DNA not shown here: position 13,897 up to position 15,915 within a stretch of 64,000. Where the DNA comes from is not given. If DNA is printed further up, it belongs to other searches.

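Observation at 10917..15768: Two-gene cohesin-dockerin module: LRR protein with C-terminal dockerin plus a membrane-anchored single-cohesin, cadherin-like scaffold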

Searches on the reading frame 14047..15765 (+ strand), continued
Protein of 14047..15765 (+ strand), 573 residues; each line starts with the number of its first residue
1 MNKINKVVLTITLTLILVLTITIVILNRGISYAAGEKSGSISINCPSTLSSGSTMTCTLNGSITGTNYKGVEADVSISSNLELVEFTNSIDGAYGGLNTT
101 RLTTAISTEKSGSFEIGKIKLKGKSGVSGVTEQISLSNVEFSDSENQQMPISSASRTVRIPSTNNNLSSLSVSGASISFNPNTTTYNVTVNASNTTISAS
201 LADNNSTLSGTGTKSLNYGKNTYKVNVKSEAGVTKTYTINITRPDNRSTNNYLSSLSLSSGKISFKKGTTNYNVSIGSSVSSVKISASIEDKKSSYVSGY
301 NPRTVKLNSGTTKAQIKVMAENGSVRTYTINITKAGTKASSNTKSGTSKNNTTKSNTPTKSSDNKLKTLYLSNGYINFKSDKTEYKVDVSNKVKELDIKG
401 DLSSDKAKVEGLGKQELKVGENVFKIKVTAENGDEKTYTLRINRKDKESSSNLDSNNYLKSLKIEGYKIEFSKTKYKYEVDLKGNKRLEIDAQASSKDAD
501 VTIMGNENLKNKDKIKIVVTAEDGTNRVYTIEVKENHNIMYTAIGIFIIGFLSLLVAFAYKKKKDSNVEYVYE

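Call 35: find_related_loci(query=A1, collection=genome_contigs, flank=7000)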
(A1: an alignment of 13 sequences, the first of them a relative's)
Query A1 (573 aa) in genome_contigs; peptide patterns used: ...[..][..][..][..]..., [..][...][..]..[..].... (x = any residue, [..] = any of these).
574 stretches matched a pattern; 448 encode a relative of the query (tblastn E <= 1e-3); the best 80 are kept; 79 distinct loci.
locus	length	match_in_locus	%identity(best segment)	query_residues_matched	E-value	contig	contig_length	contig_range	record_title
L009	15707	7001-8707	54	5-570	1e-174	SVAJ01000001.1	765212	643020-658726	MAG: Bacillota bacterium isolate SIG199 NODE_2_length_765212_cov_6.972485, whole genome shotgun sequence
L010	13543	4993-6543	45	38-565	4e-136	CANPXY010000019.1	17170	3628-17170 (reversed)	MAG: uncultured Bacilli bacterium isolate Lapin-005__bin105 genome assembly, contig: Lapin-005__NODE_4421_length_17170_c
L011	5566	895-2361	42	38-545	4e-107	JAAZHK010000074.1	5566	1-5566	MAG: Mycoplasmatota bacterium isolate AS15tlH2ME_227 87450_AS15, whole genome shotgun sequence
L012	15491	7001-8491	55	1-564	4e-96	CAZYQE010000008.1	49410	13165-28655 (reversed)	MAG TPA_asm: uncultured Muribaculaceae bacterium isolate SRP278969_co1_409 genome assembly, contig: NODE_483_length_4941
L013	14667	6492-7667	44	134-546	1e-93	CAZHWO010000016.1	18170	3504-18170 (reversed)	MAG TPA_asm: uncultured Muribaculaceae bacterium isolate binchicken_co79_542 genome assembly, contig: NODE_3738_length_1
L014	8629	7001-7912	54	261-560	1e-91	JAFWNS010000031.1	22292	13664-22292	MAG: Bacilli bacterium isolate RGIG5906 Sheep_Jejunum.Co__c349316, whole genome shotgun sequence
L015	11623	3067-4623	38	19-567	4e-90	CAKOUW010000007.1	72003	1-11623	MAG: uncultured Bacilli bacterium isolate REFINED_METABAT215_TOP10_CONTIGS_1500_ASSEMBLY_K77_MERGED__Hadza_MoBio_hadza-E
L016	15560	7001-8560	37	17-567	3e-87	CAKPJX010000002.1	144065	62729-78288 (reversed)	MAG: uncultured Bacilli bacterium isolate REFINED_METABAT215_TOP10_CONTIGS_1500_ASSEMBLY_K77_MERGED__Hadza_MoBio_hadza-E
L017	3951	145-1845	40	38-536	8e-87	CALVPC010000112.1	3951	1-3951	MAG: uncultured Bacilli bacterium isolate BRZ_BM__bin104 genome assembly, contig: BRZ_BM__NODE_28365_length_3951_cov_4.5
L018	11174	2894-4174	42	89-533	8e-83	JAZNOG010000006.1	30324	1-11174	MAG: Bacilli bacterium isolate T1900044652_TS20190118.MAGScoT_cleanbin_000064 SGB_1442_k141_1083841, whole genome shotgu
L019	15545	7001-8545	36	21-558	3e-81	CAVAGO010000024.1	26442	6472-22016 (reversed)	bacterium isolate H07602-L1_cleanbin_000025 genome assembly, contig: Spades_H07602-L1_contig_904, whole genome shotgun s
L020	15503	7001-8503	35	40-562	1e-79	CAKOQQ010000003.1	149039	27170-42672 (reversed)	MAG: uncultured Bacilli bacterium isolate REFINED_METABAT215_TOP10_CONTIGS_1500_ASSEMBLY_K77_MERGED__Hadza_PheChl_Fiber-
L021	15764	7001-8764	44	5-538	1e-78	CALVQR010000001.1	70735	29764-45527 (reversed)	MAG: uncultured Bacilli bacterium isolate BRZ_AQ__bin80 genome assembly, contig: BRZ_AQ__NODE_761_length_70735_cov_4.965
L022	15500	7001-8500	35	38-558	9e-78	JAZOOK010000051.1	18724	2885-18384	MAG: Candidatus Coprovivens sp. isolate T1900045629_YK20190323.MAGScoT_cleanbin_000017 SGB_8053_k141_2540693, whole geno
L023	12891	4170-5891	35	38-540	4e-59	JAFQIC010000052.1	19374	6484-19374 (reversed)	MAG: Bacilli bacterium isolate RGIG1840 Goat_Cecum-5__c362937, whole genome shotgun sequence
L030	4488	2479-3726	36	11-533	2e-51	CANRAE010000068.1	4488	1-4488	MAG: uncultured Bacilli bacterium isolate Lapin-016__bin57 genome assembly, contig: Lapin-016__NODE_18922_length_4488_co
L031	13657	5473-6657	35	163-536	4e-48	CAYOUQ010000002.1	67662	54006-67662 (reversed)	MAG TPA_asm: uncultured Candidatus Saccharimonas sp. isolate SRP263991_co7_910 genome assembly, contig: NODE_338_length_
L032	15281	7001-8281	34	131-561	2e-47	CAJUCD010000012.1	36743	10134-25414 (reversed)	MAG TPA_asm: uncultured Bacilli bacterium isolate MGBC129856 genome assembly, contig: MGBC129856.12, whole genome shotgu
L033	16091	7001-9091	37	3-540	3e-68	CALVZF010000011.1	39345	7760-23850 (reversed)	MAG: uncultured Bacilli bacterium isolate BRZ_CS__bin21 genome assembly, contig: BRZ_CS__NODE_1540_length_39345_cov_8.55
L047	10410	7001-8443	29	148-558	5e-33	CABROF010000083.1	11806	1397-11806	MAG TPA_asm: uncultured Ruminococcaceae bacterium isolate MGYG-HGUT-01779 genome assembly, contig: GUT_GENOME108910_83,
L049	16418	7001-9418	32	158-546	1e-31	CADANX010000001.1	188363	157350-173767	MAG: uncultured Erysipelotrichaceae bacterium isolate RUG13470 genome assembly, contig: RUG13470_asm_1, whole genome sho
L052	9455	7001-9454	31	136-533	4e-30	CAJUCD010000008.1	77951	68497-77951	MAG TPA_asm: uncultured Bacilli bacterium isolate MGBC129856 genome assembly, contig: MGBC129856.8, whole genome shotgun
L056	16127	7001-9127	32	158-536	3e-37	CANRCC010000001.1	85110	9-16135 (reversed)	MAG: uncultured Bacilli bacterium isolate Lapin-028__bin32 genome assembly, contig: Lapin-028__NODE_204_length_85110_cov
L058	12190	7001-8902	32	158-533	2e-27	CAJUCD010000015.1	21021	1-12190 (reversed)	MAG TPA_asm: uncultured Bacilli bacterium isolate MGBC129856 genome assembly, contig: MGBC129856.15, whole genome shotgu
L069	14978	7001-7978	32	11-535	5e-24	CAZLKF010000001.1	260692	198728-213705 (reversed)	MAG TPA_asm: uncultured Muribaculaceae bacterium isolate SRP192927_co6_648 genome assembly, contig: NODE_6_length_260692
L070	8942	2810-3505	38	107-531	5e-24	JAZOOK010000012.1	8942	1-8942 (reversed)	MAG: Candidatus Coprovivens sp. isolate T1900045629_YK20190323.MAGScoT_cleanbin_000017 SGB_8053_k141_2032131, whole geno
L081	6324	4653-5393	36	111-548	2e-20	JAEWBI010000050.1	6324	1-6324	MAG: Bacillota bacterium isolate OH_PBB_246 k127_1922414, whole genome shotgun sequence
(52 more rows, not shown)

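Call 38: find_encoding_contigs(protein=P0001, flank=4500, max_places=10)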
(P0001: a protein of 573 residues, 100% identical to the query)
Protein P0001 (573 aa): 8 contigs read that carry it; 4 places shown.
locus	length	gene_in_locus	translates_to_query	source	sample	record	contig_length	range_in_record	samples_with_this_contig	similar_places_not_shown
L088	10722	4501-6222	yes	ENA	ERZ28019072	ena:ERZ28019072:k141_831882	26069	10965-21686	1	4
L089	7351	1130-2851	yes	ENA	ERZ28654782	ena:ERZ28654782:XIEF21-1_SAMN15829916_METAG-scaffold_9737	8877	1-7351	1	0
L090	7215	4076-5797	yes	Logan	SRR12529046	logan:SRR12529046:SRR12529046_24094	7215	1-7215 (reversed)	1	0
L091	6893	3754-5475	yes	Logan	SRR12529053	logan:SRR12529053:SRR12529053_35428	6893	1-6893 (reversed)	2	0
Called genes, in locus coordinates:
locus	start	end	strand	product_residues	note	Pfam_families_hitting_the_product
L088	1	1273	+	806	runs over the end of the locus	PF01055:Glyco_hydro_31_2nd, PF21365:Glyco_hydro_31_3rd, PF17137:DUF5110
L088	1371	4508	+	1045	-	PF12799:LRR_4 (faint)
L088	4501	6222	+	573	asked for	PF12733:Cadherin-like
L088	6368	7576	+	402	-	PF13173:AAA_14, PF13635:DUF4143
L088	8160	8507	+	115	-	-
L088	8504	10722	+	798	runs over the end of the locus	PF00133:tRNA-synt_1, PF09334:tRNA-synt_1g, PF13603:tRNA-synt_1_2, PF00133:tRNA-synt_1, PF08264:Anticodon_1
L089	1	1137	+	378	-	?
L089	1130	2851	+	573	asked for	PF12733:Cadherin-like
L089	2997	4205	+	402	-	PF13173:AAA_14, PF13635:DUF4143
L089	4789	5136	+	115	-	-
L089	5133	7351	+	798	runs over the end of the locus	PF00133:tRNA-synt_1, PF09334:tRNA-synt_1g, PF13603:tRNA-synt_1_2, PF00133:tRNA-synt_1, PF08264:Anticodon_1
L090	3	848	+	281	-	?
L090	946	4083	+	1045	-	PF12799:LRR_4 (faint)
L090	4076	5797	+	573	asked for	PF12733:Cadherin-like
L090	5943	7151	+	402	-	PF13173:AAA_14, PF13635:DUF4143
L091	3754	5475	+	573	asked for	PF12733:Cadherin-like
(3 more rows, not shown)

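Call 75: search_protein_families(library=pfam, proteins=[L030:2479-3198:+, L070:2513-3232:+, L081:4353-5072:+, L018:2396-3115:+, L047:8881-9600:+, L069:6953-7672:+, L013:6111-6830:+, L031:5077-5796:+, L056:10854-11573:+, L049:12255-12974:+], max_evalue=0.1)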
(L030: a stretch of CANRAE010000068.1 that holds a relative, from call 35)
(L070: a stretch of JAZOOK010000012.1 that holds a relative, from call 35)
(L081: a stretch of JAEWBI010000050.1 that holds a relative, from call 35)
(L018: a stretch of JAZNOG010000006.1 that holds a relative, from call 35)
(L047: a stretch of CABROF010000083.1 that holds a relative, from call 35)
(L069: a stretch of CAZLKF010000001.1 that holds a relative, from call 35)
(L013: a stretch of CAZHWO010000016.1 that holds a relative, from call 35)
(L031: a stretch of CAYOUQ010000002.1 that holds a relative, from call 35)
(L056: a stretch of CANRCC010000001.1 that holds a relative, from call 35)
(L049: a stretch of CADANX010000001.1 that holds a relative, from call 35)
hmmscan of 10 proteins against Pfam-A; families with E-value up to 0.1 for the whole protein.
L030:2479-3198:+ (240 aa): 4 families
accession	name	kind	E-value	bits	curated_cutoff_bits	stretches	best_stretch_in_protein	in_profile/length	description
PF12733.13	Cadherin-like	-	1.2e-09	38.9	24.2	1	154-233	1-89/89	Cadherin-like beta sandwich domain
PF17963.7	Big_9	-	0.056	14.8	23.6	0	155-231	26-89/89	Bacterial Ig domain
PF22352.2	K319L-like_PKD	-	0.08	13.4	27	0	157-231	14-83/84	K319L-like, PKD domain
PF06905.18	FAIM1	-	0.084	13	22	0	199-233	45-79/172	Fas apoptotic inhibitory molecule (FAIM1)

L070:2513-3232:+ (240 aa): 2 families
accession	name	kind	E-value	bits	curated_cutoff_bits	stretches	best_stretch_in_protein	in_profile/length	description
PF12733.13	Cadherin-like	-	1.3e-11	45.2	24.2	1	163-239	1-86/89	Cadherin-like beta sandwich domain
PF13584.12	BatD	-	0.089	13.9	24.1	1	38-116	2-78/92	BatD DUF11 like domain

L081:4353-5072:+ (240 aa): 1 family
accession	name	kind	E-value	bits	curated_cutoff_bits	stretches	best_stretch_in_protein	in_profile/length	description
PF12733.13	Cadherin-like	-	4.3e-09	37.1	24.2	1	160-240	1-89/89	Cadherin-like beta sandwich domain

L018:2396-3115:+ (240 aa): 2 families
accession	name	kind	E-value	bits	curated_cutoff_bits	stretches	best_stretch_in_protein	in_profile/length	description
PF00963.24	Cohesin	-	2.5e-12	47.6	24.1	1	40-149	10-134/139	Cohesin domain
PF12733.13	Cadherin-like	-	2.6e-05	25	24.2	1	163-240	1-87/89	Cadherin-like beta sandwich domain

L047:8881-9600:+ (240 aa): 3 families
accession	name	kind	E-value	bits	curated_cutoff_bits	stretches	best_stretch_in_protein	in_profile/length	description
PF12733.13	Cadherin-like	-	3.9e-05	24.4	24.2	1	174-239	6-77/89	Cadherin-like beta sandwich domain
PF00963.24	Cohesin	-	0.0017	19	24.1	1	46-90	2-48/139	Cohesin domain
PF13584.12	BatD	-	0.0096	17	24.1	1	48-151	2-89/92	BatD DUF11 like domain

L069:6953-7672:+ (240 aa): 1 family
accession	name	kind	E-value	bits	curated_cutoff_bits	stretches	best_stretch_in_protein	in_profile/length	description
PF12733.13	Cadherin-like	-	5.1e-07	30.5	24.2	1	171-240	2-78/89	Cadherin-like beta sandwich domain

L013:6111-6830:+ (240 aa): 4 families
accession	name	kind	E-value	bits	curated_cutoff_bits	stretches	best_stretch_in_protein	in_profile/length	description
PF12733.13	Cadherin-like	-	1.8e-09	38.3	24.2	1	162-239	1-89/89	Cadherin-like beta sandwich domain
PF00963.24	Cohesin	-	1.8e-06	28.7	24.1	1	32-153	6-139/139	Cohesin domain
PF19078.6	Big_12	-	0.00075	20.1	27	1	90-147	38-95/102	Bacterial Ig-like domain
PF24252.1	CdrL_M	-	0.029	15.1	27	0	43-64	43-64/77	CdrL-like, middle region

L031:5077-5796:+ (240 aa): 4 families
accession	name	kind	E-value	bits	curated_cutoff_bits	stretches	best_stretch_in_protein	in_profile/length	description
PF00963.24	Cohesin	-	6.6e-13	49.5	24.1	1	44-156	3-127/139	Cohesin domain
PF12733.13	Cadherin-like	-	0.0025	18.7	24.2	1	176-240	1-74/89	Cadherin-like beta sandwich domain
PF13584.12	BatD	-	0.086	13.9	24.1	0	46-98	3-48/92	BatD DUF11 like domain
PF07151.18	DUF1391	-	0.092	12.9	27.3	0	114-140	14-40/48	Protein of unknown function (DUF1391)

L056:10854-11573:+ (240 aa): 2 families
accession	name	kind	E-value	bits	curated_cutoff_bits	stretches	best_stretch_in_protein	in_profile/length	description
PF00963.24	Cohesin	-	5.1e-10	40.1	24.1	1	49-181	2-139/139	Cohesin domain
PF12733.13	Cadherin-like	-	9.3e-06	26.4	24.2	1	194-239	1-42/89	Cadherin-like beta sandwich domain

L049:12255-12974:+ (240 aa): 1 family
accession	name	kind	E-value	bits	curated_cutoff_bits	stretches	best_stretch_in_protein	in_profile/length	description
PF12733.13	Cadherin-like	-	0.00031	21.6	24.2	1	195-240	1-42/89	Cadherin-like beta sandwich domain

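Call 80: list_cluster_members(proteins=[P0001, P0268])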
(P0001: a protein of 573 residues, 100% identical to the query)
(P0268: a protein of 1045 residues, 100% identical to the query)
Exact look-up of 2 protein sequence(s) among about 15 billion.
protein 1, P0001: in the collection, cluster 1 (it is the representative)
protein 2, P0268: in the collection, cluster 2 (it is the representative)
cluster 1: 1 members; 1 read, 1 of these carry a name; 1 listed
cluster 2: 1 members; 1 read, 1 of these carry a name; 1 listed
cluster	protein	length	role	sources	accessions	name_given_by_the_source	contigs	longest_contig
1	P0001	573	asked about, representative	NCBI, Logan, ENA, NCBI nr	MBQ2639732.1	MAG: cadherin-like beta sandwich domain-containing protein [Bacilli bacterium] | cadherin-like beta sandwich domain-containing protein [Bacilli bacterium]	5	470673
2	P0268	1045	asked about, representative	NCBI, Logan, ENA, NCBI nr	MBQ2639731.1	MAG: hypothetical protein IJF92_03110 [Bacilli bacterium] | hypothetical protein [Bacilli bacterium]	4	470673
